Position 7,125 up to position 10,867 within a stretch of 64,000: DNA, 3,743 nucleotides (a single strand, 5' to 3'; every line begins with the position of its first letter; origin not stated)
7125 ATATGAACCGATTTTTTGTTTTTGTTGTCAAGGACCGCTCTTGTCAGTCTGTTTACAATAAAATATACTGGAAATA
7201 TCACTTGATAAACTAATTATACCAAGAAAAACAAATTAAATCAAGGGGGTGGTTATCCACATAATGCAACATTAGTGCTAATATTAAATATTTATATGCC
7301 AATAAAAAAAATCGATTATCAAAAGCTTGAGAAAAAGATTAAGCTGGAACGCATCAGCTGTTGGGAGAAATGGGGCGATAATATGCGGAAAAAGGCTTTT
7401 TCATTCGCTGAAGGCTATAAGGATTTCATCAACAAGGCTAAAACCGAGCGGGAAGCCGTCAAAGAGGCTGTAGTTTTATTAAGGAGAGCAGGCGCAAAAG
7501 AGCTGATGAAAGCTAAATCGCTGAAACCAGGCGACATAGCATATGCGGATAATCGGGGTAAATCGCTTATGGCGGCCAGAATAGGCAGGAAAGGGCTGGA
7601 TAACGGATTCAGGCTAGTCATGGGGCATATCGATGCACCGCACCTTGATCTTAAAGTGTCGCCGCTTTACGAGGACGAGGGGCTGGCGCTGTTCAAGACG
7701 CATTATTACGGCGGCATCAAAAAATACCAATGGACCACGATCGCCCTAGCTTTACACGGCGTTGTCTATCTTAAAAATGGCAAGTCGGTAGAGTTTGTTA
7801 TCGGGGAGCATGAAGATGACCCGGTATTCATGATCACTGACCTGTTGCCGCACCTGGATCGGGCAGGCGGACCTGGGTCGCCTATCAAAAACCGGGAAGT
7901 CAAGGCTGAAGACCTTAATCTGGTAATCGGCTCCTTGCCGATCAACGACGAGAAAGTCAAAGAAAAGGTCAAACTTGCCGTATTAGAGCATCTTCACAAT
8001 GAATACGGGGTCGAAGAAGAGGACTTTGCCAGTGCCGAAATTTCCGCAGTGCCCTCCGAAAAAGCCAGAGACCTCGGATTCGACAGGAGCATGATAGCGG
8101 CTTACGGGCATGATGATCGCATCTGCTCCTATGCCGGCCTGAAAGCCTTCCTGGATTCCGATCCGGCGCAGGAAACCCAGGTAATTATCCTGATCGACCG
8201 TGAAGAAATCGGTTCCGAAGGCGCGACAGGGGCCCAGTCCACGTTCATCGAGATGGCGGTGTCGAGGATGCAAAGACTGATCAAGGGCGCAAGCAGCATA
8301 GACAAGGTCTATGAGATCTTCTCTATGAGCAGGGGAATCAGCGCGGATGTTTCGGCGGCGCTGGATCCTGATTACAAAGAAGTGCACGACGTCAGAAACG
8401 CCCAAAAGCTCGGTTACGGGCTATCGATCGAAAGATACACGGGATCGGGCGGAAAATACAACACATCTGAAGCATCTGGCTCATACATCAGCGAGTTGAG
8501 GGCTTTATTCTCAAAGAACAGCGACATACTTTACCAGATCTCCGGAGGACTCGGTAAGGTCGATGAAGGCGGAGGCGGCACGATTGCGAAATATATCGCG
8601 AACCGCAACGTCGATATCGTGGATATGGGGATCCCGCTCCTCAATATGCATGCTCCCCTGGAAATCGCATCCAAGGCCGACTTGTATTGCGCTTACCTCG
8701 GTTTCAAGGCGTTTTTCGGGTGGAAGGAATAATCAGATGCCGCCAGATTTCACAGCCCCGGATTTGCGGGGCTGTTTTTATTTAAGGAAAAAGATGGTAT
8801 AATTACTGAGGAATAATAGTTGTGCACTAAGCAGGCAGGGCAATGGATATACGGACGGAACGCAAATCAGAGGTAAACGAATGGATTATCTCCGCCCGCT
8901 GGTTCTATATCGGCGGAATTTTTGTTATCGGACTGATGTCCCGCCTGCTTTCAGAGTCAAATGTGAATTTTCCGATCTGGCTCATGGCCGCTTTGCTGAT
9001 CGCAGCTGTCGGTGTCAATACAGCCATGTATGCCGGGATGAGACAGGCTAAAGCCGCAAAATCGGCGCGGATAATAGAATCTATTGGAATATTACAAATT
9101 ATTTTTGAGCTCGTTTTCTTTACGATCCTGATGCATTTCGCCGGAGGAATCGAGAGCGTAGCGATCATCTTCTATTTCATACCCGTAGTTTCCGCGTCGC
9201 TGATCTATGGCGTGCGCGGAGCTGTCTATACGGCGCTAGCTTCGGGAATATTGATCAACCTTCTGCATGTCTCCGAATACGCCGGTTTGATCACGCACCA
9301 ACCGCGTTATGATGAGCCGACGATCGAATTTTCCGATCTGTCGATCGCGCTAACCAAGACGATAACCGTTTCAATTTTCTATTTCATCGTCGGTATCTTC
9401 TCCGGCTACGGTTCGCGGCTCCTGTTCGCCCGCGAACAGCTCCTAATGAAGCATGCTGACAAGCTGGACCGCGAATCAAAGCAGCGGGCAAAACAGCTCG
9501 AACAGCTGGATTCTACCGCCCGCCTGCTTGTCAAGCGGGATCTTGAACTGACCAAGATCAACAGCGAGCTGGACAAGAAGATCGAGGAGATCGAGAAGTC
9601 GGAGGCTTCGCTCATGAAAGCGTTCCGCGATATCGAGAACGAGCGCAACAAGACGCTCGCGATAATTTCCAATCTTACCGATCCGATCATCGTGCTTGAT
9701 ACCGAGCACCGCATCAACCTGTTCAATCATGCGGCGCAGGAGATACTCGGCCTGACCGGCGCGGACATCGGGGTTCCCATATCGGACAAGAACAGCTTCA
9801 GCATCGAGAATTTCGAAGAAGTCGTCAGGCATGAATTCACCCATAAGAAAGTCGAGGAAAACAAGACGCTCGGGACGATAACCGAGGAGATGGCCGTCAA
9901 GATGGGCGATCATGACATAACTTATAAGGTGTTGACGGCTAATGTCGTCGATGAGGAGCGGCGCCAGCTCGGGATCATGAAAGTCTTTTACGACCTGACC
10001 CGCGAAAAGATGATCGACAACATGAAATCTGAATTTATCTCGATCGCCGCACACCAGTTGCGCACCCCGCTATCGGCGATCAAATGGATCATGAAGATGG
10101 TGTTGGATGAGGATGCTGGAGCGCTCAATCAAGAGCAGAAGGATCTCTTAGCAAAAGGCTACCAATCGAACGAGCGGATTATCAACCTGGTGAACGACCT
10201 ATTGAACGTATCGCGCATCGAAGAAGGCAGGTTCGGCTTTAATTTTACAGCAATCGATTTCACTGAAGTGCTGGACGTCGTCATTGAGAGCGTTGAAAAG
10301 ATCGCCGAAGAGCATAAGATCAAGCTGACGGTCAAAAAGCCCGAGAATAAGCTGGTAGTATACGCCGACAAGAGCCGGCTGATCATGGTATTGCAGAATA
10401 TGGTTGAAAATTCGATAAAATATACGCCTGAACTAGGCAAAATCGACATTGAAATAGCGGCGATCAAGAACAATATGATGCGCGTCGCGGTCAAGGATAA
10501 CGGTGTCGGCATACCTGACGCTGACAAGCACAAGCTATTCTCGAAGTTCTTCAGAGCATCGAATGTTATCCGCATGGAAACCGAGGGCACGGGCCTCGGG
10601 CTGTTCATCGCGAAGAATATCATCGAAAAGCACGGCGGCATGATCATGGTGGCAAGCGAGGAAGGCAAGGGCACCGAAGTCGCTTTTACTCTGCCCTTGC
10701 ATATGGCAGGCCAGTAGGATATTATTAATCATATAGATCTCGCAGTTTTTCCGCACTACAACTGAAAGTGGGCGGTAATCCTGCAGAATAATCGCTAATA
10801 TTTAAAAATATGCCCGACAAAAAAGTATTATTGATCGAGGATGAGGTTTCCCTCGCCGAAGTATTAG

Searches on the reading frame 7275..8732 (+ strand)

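Call 92: search_protein_families(library=pfam, proteins=[window:7275-8732:+], max_evalue=0.00001)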
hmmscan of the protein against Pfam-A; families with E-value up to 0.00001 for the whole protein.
window:7275-8732:+ (485 aa): 1 family
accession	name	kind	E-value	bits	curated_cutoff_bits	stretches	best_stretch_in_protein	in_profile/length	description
PF02127.20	Peptidase_M18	-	1.7e-84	284.6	24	1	51-481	1-432/432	Aminopeptidase I zinc metalloprotease (M18)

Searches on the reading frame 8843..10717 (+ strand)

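Call 92: search_protein_families(library=pfam, proteins=[window:8843-10717:+], max_evalue=0.00001)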
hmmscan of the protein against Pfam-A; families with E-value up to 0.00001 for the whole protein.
window:8843-10717:+ (624 aa): 4 families
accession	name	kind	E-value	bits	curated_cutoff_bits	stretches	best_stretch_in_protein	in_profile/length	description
PF02518.31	HATPase_c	-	2.5e-28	99.2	26.4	1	509-620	2-110/111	Histidine kinase-, DNA gyrase B-, and HSP90-like ATPase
PF00512.31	HisKA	-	6e-15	55.5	26.9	1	394-462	1-66/66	His Kinase A (phospho-acceptor) domain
PF00989.32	PAS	-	3.1e-07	30.8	22.6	1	273-308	5-40/113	PAS fold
PF13596.12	PAS_10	-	2.2e-06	28.7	22.1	1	277-386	7-106/106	PAS domain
